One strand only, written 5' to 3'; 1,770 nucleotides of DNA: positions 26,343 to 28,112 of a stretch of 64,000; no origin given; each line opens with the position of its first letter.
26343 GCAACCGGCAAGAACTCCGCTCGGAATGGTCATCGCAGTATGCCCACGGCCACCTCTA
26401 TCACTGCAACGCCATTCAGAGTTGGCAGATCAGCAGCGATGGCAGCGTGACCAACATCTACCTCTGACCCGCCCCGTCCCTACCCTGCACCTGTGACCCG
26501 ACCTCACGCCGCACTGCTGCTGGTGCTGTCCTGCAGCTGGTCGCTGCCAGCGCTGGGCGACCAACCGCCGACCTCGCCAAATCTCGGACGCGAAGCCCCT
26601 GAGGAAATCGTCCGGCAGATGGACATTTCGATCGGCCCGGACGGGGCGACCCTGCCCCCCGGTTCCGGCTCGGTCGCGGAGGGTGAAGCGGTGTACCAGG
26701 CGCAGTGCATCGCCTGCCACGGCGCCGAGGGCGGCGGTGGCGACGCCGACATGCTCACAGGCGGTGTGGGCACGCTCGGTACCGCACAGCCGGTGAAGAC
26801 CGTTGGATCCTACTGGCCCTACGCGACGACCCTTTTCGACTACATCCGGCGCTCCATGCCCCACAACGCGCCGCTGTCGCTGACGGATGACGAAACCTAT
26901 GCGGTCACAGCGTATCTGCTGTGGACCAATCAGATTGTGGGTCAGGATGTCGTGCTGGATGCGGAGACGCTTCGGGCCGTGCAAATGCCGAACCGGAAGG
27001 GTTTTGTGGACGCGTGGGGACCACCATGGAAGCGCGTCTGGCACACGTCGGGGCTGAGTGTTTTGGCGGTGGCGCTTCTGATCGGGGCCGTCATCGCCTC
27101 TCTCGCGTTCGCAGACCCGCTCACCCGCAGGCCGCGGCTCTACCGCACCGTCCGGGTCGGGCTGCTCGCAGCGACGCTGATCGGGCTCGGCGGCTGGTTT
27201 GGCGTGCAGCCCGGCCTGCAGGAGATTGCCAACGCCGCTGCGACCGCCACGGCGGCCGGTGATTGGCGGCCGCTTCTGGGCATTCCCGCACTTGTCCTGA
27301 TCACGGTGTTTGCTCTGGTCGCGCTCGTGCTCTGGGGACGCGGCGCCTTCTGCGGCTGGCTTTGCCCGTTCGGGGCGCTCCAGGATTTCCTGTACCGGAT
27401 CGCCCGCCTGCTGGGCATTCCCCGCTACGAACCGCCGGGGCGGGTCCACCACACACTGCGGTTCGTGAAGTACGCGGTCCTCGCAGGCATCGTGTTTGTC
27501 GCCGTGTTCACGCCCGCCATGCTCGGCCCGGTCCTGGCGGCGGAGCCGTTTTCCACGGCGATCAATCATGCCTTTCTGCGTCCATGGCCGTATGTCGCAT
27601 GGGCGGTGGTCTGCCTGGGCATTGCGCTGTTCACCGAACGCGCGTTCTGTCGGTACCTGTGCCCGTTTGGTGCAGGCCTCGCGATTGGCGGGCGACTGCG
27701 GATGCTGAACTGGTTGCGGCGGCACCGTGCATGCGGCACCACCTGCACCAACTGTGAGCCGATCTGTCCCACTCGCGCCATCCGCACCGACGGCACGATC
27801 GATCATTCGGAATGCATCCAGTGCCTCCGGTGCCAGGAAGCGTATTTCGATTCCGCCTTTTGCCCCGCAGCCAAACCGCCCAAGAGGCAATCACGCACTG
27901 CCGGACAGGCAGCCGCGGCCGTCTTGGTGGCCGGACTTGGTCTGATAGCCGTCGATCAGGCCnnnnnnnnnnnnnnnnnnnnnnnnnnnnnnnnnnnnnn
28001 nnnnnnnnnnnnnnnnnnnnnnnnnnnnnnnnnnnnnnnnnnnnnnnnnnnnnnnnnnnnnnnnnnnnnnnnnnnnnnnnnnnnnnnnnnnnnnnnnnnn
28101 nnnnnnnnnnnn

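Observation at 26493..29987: Single 1164-aa polypeptide fusing a periplasmic cytochrome c, an extra NapH/NosR-type membrane FeS module and a complete NosR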

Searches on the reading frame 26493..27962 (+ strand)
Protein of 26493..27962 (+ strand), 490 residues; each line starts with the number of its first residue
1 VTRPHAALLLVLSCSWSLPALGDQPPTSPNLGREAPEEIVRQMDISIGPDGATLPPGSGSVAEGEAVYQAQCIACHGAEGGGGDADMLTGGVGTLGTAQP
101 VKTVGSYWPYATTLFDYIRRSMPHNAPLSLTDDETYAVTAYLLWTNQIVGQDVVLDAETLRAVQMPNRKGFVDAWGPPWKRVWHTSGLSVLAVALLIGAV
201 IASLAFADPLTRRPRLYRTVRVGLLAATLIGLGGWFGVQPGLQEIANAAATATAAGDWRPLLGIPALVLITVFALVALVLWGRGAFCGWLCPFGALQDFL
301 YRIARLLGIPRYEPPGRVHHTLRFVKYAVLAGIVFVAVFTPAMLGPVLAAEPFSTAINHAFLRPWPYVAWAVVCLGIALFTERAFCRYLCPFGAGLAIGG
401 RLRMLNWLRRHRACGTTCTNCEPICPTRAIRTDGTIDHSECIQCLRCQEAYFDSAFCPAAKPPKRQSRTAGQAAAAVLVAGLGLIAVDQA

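Call 32: find_related_loci(query=A2, collection=genome_contigs, flank=10000)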
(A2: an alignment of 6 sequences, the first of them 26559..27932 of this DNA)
Query A2 (458 aa) in genome_contigs; peptide patterns used: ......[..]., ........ (x = any residue, [..] = any of these).
600 stretches matched a pattern (row limit reached: there are more); 591 encode a relative of the query (tblastn E <= 1e-3); the best 80 are kept; 80 distinct loci.
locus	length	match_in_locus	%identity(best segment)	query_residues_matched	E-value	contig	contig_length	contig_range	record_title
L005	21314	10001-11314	82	2-439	0e+0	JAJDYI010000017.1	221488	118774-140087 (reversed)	MAG: Alphaproteobacteria bacterium isolate jk18x34bins.19 k141_155766, whole genome shotgun sequence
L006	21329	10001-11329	79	1-443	0e+0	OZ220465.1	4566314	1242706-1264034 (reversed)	MAG: Alphaproteobacteria bacterium isolate 2e117dc1-b724-48be-a0dc-3928aadd10ea genome assembly, chromosome: 1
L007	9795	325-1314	39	126-454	8e-75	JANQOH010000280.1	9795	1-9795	MAG: Alphaproteobacteria bacterium isolate IP29b_bin.128 k99_1622734, whole genome shotgun sequence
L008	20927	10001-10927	43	141-449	4e-74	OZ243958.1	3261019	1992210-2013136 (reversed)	MAG: Alphaproteobacteria bacterium isolate 2e7a10f6-f36c-43d1-a3df-2601a6acf5df genome assembly, chromosome: 1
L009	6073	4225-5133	40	154-456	5e-73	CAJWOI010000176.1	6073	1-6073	MAG TPA_asm: uncultured Alphaproteobacteria bacterium isolate ERR599062_bin.76_MetaBAT_v2.12.1_MAG genome assembly, cont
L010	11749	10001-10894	44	156-451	7e-72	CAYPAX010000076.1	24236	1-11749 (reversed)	MAG TPA_asm: uncultured Rhodospirillaceae bacterium isolate SRP200020_co5_65 genome assembly, contig: NODE_3191_length_2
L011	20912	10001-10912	43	155-456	2e-70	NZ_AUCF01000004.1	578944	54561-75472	Azospirillum halopraeferens DSM 3675 G472DRAFT_scaffold00003.3_C, whole genome shotgun sequence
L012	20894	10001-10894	41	154-448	2e-69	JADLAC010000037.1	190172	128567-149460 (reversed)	MAG: Burkholderiales bacterium isolate SJ103 c_000000692147, whole genome shotgun sequence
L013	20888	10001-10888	40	155-448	1e-69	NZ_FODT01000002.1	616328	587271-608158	Rhodopseudomonas pseudopalustris strain DSM 123, whole genome shotgun sequence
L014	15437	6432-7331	41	154-457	4e-70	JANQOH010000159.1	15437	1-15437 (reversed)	MAG: Alphaproteobacteria bacterium isolate IP29b_bin.128 k99_331266, whole genome shotgun sequence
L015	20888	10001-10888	40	155-448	5e-68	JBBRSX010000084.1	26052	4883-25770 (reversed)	MAG: Hyphomicrobiales bacterium isolate La2_metabat2.155 La2_metabat2.155_K_2572649L26052_cov_22.9726, whole genome shot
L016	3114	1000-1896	38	157-453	2e-68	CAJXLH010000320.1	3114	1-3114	MAG TPA_asm: uncultured Maritalea sp. isolate SRR6201692_bin.32_MetaBAT_v2.12.1_MAG genome assembly, contig: NODE_5374_l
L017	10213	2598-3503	40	151-453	8e-68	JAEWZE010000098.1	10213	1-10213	MAG: Proteobacteria bacterium isolate OH_SFB_20 k127_1203360, whole genome shotgun sequence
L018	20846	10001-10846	40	155-436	2e-67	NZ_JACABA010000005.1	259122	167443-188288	MAG: Rhodopseudomonas sp. isolate Cfx3-05 MAG05_5, whole genome shotgun sequence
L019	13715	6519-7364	41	155-436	5e-67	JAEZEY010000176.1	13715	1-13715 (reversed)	MAG: Proteobacteria bacterium isolate OH_CBrB_365 k127_1603835, whole genome shotgun sequence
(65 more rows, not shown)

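Call 65: search_protein_representatives(protein=window:26493-27962:+)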
Query: 490 residues. Proteins with E-value up to 0.001 (for the whole library): 6754; up to 1e-10: 2616; up to 1e-30: 424. The best 150 are listed.
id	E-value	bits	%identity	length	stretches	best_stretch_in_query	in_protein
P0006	0.0e+00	1013.8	60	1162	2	9-489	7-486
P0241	4.2e-111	388.5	42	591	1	39-468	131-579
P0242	2.8e-70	253.8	42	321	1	175-472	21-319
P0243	5.1e-70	252.9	39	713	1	138-475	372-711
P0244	1.8e-69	251.1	41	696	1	151-460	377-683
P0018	1.0e-67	245.3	42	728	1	177-463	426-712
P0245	4.1e-67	243.3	40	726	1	176-472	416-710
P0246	5.6e-67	242.9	40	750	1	175-471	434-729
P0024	2.2e-66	241.0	38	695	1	123-466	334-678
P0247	1.3e-65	238.4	42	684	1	178-475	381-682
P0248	1.9e-65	237.9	44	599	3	31-174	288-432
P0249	2.1e-65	237.7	39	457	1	143-476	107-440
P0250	2.5e-65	237.4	39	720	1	178-475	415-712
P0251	1.6e-64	234.8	43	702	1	177-480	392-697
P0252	2.9e-64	233.9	37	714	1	134-467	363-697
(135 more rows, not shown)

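Call 76: predict_structure(alignment_id=A6)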
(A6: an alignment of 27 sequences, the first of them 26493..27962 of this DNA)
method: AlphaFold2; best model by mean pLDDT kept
length: 490 residues; sequences in the alignment: 27
mean_pLDDT: 49.0   pTM: 0.32
mean pLDDT of the five models: 49.0, 47.4, 46.0, 44.0, 42.2
residues with pLDDT >= 90: 3; 70-90: 54; 50-70: 124; < 50: 309
segments of 3 or more residues with pLDDT < 50: 1-6, 13-45, 73-111, 167-184, 234-244, 265-298, 312-314, 336-490
pLDDT, mean of each block of 10 residues (from residue 1): 43 44 32 37 47 79 80 44 36 36 37 63 59 85 73 84 54 39 52 62 60 69 61 47 52 64 49 46 33 46 58 51 55 48 39 34 42 40 32 43 47 35 33 41 33 33 36 42 42
secondary structure, 60 per line:
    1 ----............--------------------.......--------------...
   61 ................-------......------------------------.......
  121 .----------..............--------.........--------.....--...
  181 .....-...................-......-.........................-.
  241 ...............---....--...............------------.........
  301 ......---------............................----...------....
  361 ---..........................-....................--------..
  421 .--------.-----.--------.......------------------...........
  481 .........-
elements in order: H5-16 H37-43 E58-60 H61-76 H84-89 H114-121 H132-145 E154-156 H157-162 H171-175 H178-185 H187-205 H207-212 H214-238 H240-255 H259-262 H265-279 H292-306 H316-343 H357-360 H364-389 H391-410 H445-451 H470-489
